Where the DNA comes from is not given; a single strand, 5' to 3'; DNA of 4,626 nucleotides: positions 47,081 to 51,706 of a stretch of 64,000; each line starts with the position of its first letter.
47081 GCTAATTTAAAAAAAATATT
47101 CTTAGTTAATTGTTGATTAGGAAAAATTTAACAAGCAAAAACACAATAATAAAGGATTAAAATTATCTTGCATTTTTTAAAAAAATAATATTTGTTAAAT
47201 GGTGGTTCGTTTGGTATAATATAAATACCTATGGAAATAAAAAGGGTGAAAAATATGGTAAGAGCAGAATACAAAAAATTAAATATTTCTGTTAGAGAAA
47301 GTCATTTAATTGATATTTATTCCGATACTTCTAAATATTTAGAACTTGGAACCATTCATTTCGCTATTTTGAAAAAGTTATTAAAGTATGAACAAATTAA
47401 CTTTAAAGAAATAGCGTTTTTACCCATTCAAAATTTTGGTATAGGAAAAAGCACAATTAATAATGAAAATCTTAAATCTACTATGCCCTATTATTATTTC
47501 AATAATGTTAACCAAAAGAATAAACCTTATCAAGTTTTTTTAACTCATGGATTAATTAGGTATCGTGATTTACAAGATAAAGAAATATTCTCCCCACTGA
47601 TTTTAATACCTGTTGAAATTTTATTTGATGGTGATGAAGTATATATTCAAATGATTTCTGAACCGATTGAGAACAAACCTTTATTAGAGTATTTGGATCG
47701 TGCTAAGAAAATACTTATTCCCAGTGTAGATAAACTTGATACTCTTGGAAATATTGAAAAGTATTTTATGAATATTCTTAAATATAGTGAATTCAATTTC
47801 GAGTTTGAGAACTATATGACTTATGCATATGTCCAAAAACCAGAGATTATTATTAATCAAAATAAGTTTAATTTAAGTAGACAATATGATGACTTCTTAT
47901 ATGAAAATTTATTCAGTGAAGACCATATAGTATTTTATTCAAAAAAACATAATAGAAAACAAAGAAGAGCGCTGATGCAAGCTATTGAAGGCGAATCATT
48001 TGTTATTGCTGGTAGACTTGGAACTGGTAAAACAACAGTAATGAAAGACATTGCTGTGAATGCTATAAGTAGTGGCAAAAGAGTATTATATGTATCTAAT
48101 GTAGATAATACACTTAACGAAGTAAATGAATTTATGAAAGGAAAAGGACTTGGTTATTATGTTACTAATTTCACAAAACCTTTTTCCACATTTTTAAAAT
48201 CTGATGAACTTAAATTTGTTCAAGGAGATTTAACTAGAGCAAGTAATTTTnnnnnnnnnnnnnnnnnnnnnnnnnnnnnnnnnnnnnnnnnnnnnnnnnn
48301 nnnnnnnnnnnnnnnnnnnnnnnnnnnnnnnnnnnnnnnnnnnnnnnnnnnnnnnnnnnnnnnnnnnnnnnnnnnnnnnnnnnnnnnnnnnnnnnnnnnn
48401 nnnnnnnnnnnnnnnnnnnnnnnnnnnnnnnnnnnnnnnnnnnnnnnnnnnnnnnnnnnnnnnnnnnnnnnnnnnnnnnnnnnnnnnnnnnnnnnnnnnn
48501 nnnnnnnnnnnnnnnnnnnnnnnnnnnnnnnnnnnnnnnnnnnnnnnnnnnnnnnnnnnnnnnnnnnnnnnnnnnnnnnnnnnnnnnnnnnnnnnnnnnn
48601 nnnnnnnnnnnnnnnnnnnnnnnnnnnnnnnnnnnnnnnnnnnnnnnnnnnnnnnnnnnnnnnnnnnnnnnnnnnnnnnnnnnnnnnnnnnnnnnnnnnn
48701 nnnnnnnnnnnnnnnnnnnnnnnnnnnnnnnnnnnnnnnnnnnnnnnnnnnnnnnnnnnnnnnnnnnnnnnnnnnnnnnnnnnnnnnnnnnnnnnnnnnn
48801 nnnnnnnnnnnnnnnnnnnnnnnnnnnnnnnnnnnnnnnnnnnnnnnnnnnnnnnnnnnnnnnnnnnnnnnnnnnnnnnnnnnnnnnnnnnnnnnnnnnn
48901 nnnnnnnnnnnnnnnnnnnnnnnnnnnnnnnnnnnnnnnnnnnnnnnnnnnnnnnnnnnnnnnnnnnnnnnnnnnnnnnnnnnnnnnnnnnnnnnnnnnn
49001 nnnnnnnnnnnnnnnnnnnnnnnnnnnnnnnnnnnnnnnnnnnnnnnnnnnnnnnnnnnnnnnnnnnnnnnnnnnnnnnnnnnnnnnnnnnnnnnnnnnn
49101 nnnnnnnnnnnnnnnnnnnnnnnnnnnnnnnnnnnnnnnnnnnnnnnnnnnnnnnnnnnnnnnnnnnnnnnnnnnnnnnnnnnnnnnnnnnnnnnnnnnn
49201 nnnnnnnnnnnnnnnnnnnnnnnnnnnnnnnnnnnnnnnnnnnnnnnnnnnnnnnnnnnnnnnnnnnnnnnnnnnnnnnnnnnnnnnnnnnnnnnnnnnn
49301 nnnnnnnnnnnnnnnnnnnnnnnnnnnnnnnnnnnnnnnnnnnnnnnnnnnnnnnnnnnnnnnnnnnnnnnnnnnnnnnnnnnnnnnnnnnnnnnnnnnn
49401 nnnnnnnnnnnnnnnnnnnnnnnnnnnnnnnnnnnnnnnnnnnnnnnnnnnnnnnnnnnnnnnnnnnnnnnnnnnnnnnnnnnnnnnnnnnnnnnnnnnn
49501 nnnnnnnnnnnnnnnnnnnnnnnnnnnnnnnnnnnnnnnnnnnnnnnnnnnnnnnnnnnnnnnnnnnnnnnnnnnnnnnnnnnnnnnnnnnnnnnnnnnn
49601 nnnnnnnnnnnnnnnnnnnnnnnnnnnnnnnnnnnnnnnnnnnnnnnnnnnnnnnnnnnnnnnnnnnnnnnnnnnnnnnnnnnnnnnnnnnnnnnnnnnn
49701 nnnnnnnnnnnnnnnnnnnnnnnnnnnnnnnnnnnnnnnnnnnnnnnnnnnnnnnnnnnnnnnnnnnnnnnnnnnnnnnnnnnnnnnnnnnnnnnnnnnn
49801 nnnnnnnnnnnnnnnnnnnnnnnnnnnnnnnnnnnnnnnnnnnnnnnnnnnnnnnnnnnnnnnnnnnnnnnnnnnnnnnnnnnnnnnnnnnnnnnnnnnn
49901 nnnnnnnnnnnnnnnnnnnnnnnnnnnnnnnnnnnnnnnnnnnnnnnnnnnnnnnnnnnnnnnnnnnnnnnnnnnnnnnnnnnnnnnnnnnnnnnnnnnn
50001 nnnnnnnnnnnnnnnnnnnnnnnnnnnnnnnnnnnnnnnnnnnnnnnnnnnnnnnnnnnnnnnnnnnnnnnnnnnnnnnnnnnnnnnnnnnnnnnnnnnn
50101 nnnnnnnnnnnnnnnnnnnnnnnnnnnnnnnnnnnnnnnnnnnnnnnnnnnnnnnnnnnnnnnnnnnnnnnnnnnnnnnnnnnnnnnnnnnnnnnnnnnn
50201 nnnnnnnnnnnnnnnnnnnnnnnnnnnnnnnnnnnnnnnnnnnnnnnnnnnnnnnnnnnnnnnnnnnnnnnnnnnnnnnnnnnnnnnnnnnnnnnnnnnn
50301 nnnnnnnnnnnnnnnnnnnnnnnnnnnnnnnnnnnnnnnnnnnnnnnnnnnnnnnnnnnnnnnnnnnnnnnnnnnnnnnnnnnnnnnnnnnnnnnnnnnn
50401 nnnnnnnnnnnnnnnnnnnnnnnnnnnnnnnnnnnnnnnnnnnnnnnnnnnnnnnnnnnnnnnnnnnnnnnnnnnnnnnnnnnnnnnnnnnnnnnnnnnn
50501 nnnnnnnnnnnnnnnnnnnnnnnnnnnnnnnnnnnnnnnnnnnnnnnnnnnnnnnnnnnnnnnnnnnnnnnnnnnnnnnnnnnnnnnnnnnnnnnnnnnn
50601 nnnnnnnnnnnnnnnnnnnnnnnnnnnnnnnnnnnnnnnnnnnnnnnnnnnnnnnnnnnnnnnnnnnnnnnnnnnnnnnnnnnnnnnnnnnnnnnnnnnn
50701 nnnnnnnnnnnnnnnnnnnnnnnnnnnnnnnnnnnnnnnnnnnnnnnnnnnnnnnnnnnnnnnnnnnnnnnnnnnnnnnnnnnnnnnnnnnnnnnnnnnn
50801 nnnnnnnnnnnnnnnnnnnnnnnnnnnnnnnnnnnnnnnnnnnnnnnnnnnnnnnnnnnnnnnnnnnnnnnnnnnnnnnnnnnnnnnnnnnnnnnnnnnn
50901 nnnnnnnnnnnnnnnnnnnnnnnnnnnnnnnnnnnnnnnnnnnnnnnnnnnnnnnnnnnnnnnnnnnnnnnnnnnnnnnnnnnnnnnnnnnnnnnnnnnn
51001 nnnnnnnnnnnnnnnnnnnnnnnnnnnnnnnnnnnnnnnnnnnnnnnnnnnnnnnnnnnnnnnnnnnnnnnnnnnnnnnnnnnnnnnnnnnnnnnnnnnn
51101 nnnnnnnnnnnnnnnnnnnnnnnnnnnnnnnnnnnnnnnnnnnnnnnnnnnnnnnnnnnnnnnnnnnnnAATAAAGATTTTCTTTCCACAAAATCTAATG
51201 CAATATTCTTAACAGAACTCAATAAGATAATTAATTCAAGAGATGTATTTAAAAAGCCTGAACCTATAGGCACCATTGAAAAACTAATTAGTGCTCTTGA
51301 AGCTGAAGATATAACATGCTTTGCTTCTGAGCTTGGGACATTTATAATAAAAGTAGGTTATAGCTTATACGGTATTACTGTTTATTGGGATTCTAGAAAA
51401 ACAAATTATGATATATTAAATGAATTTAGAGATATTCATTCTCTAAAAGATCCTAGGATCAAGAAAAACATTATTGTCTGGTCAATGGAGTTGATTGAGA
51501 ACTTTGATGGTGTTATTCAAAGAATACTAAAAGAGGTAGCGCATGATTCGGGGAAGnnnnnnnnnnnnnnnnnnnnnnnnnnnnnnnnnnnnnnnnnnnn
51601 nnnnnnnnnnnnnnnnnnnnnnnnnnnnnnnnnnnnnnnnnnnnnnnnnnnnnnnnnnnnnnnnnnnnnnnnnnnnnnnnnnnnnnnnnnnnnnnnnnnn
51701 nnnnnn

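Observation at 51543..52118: Bacterial ankyrin-repeat protein translationally coupled to the giant helicase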

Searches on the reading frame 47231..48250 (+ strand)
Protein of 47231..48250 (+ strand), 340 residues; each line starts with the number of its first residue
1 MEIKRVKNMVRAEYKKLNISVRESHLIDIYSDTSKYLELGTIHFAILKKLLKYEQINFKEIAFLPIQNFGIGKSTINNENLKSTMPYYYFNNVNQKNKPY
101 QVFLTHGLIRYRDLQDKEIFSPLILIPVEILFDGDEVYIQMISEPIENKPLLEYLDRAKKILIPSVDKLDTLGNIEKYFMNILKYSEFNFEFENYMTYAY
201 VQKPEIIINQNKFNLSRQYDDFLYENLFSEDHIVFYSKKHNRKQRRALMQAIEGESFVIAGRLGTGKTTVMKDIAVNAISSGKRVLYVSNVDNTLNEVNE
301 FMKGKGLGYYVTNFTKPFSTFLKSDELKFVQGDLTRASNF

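Call 67: search_protein_representatives(protein=window:47231-48250:+)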
Query: 340 residues. Proteins with E-value up to 0.001 (for the whole library): 414; up to 1e-10: 87; up to 1e-30: 52. The best 150 are listed.
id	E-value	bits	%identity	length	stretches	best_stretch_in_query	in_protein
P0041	3.9e-82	292.3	46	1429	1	9-324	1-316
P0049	4.3e-78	279.1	44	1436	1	9-326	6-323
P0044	6.3e-78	278.5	42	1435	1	10-324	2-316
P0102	2.8e-74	266.5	40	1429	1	18-326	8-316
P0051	5.5e-73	262.3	40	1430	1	10-325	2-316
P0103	1.1e-64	235.1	41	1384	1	18-328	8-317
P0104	1.6e-64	234.5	39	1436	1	15-322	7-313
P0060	2.2e-63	230.7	38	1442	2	10-321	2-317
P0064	7.5e-62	225.7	38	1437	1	14-323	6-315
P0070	4.3e-59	216.6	39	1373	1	13-325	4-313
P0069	1.4e-58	214.9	36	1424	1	16-324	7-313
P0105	1.5e-55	205.0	37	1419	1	17-324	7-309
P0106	6.3e-55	203.0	39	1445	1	22-320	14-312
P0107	1.3e-54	201.9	36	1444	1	10-323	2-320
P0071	2.0e-53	198.0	35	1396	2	14-318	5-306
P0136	2.1e-31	125.7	33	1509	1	18-322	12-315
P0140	1.1e-27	113.5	32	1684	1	22-327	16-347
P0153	1.1e-20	90.4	27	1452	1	16-300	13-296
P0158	1.3e-19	86.9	32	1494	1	16-317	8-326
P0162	1.6e-16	76.7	30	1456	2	166-318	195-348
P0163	4.9e-16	75.2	29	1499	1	19-321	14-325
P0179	5.5e-10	55.3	30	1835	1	101-315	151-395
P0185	8.0e-09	51.5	32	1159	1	74-299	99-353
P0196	7.0e-07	45.1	31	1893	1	101-309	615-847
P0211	3.3e-06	42.9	30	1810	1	92-310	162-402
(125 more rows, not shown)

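Call 68: list_cluster_members(proteins=[P0136, P0140, P0158, P0162, P0163, P0179, P0185, P0196, P0211, P0153])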
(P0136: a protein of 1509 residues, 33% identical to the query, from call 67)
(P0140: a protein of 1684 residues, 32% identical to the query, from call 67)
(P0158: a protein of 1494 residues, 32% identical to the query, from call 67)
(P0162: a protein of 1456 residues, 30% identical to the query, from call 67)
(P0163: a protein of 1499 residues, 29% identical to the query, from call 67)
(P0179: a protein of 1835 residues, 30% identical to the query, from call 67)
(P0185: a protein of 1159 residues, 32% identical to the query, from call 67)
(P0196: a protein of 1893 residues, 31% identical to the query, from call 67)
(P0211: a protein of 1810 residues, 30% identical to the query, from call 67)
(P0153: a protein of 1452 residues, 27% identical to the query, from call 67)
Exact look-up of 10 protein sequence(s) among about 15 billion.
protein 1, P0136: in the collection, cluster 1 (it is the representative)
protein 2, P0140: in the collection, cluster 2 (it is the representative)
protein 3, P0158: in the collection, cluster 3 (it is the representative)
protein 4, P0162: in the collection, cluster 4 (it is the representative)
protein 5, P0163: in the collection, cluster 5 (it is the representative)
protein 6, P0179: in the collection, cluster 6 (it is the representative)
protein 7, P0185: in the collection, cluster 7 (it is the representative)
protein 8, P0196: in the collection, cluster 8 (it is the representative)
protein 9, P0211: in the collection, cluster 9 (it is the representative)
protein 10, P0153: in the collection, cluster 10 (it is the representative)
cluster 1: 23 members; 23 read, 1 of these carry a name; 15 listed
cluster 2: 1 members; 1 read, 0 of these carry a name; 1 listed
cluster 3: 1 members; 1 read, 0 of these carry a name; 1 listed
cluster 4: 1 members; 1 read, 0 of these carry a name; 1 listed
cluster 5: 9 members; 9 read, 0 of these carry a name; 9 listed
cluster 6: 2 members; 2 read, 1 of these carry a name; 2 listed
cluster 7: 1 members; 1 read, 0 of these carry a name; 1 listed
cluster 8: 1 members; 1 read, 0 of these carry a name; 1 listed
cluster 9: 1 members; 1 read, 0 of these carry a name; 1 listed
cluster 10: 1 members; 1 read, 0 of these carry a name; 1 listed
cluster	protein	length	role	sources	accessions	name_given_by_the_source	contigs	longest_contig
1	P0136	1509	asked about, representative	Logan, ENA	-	-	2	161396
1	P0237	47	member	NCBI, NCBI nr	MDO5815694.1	MAG: ATP-binding cassette domain-containing protein, partial [Methanobrevibacter sp.] | ATP-binding cassette domain-containing protein [Methanobrevibacter sp.]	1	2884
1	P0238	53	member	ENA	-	-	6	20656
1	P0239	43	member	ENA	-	-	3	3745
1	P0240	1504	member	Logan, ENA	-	-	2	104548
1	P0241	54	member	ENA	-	-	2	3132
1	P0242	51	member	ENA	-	-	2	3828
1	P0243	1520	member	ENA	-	-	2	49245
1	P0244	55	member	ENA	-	-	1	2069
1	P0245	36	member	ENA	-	-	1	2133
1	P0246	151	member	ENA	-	-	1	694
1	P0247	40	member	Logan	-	-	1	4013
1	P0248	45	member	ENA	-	-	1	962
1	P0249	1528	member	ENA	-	-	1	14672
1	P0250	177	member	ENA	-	-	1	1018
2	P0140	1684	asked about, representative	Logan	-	-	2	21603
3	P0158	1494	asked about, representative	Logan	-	-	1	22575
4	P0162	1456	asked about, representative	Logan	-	-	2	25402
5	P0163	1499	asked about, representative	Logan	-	-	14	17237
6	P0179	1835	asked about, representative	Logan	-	-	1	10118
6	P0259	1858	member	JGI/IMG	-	very-short-patch-repair endonuclease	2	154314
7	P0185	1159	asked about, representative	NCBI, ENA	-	-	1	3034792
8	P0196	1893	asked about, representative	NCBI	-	-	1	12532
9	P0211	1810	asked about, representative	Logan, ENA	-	-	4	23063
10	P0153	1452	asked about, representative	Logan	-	-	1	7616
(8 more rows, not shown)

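Call 84: search_protein_families(library=pfam, proteins=[P0259, P0196, P0211, P0140], max_evalue=0.001)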
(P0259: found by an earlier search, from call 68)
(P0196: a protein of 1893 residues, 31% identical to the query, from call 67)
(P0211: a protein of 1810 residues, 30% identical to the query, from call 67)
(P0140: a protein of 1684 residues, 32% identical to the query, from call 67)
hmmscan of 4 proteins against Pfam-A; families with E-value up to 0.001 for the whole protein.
P0259 (1858 aa): 12 families
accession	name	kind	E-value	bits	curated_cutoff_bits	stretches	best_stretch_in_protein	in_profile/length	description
PF13195.11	DUF4011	-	1.1e-42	146.2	22.2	1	42-233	1-158/158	Protein of unknown function (DUF4011)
PF18741.7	MTES_1575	-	3e-35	120.6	38.2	1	1526-1621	1-94/96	REase_MTES_1575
PF13086.12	AAA_11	-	1.6e-19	71.1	27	2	344-413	3-75/257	AAA domain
PF13087.12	AAA_12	-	8e-12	45.6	27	1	1274-1469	3-193/195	AAA domain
PF13604.12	AAA_30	-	9.8e-11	42.2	27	1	345-406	4-67/191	AAA domain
PF11784.13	DUF3320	-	2.5e-09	37.4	25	1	1700-1741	5-46/50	Protein of unknown function (DUF3320)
PF13245.12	AAA_19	-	2.6e-09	37.8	25.1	0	348-407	2-63/134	AAA domain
PF01443.25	Viral_helicase1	-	2.2e-05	24.8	21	0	361-432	2-69/228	Viral superfamily 1 RNA helicase core domain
PF09848.15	SLFN-g3_helicase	-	4.6e-05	23.3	24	0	359-436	3-93/354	Schlafen group 3, DNA/RNA helicase domain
PF20720.3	nSTAND3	-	0.00017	21.8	27.2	1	351-436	11-100/155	Novel STAND NTPase 3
PF04480.18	DUF559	-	0.00041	20.6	20.6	0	1537-1621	31-106/109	Protein of unknown function (DUF559)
PF13191.12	AAA_16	-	0.00066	20.7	32.6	0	346-398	10-63/167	AAA ATPase domain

P0196 (1893 aa): 10 families
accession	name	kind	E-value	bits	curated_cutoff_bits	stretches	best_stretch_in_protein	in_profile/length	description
PF13195.11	DUF4011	-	2.1e-29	103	22.2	1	492-674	1-158/158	Protein of unknown function (DUF4011)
PF18741.7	MTES_1575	-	1.5e-24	86.4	38.2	1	1715-1807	3-93/96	REase_MTES_1575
PF13086.12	AAA_11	-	1.2e-17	65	27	2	778-852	2-75/257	AAA domain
PF13087.12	AAA_12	-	4.9e-17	62.6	27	1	1471-1663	5-193/195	AAA domain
PF13245.12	AAA_19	-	1.2e-08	35.7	25.1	1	782-840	1-61/134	AAA domain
PF13604.12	AAA_30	-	4.7e-08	33.4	27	1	779-839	3-65/191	AAA domain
PF04851.21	ResIII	-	0.00013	22.3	22.5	0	790-847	21-80/164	Type III restriction enzyme, res subunit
PF01443.25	Viral_helicase1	-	0.00028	21.2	21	0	1399-1451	45-101/228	Viral superfamily 1 RNA helicase core domain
PF00270.35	DEAD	-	0.00067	19.9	26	0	781-846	3-71/167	DEAD/DEAH box helicase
PF01695.23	IstB_IS21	-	0.00088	19.3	24.1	0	781-829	81-129/238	IstB-like ATP binding protein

P0211 (1810 aa): 9 families
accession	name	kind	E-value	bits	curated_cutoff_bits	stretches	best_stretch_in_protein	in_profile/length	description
PF13195.11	DUF4011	-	4.8e-35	121.3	22.2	1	34-228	1-158/158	Protein of unknown function (DUF4011)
PF18741.7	MTES_1575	-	1.1e-23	83.5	38.2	1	1263-1358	3-96/96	REase_MTES_1575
PF13086.12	AAA_11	-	5.9e-19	69.3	27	2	332-449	2-133/257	AAA domain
PF13087.12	AAA_12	-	4.4e-16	59.5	27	1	1024-1211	6-191/195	AAA domain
PF13245.12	AAA_19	-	4.3e-08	33.8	25.1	1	336-394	1-61/134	AAA domain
PF13604.12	AAA_30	-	9.2e-08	32.5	27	1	333-393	3-65/191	AAA domain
PF04851.21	ResIII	-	1.8e-05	25.2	22.5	0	344-410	21-92/164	Type III restriction enzyme, res subunit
PF01443.25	Viral_helicase1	-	0.00045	20.5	21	0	953-1002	47-100/228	Viral superfamily 1 RNA helicase core domain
PF11784.13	DUF3320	-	0.00092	19.6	25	0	1672-1715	1-44/50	Protein of unknown function (DUF3320)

P0140 (1684 aa): 1 family
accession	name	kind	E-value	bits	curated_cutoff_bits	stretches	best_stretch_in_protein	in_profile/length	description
PF00270.35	DEAD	-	1e-05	25.8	26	0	262-325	2-68/167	DEAD/DEAH box helicase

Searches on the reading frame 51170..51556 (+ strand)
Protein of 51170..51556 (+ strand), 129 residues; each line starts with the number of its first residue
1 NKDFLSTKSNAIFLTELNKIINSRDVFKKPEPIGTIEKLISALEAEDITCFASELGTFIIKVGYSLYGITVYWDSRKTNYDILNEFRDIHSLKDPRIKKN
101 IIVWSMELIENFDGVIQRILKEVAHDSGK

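Call 82: search_protein_families(library=pfam, proteins=[window:51170-51556:+], max_evalue=10)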
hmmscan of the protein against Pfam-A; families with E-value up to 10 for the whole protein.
window:51170-51556:+ (129 aa): 0 families
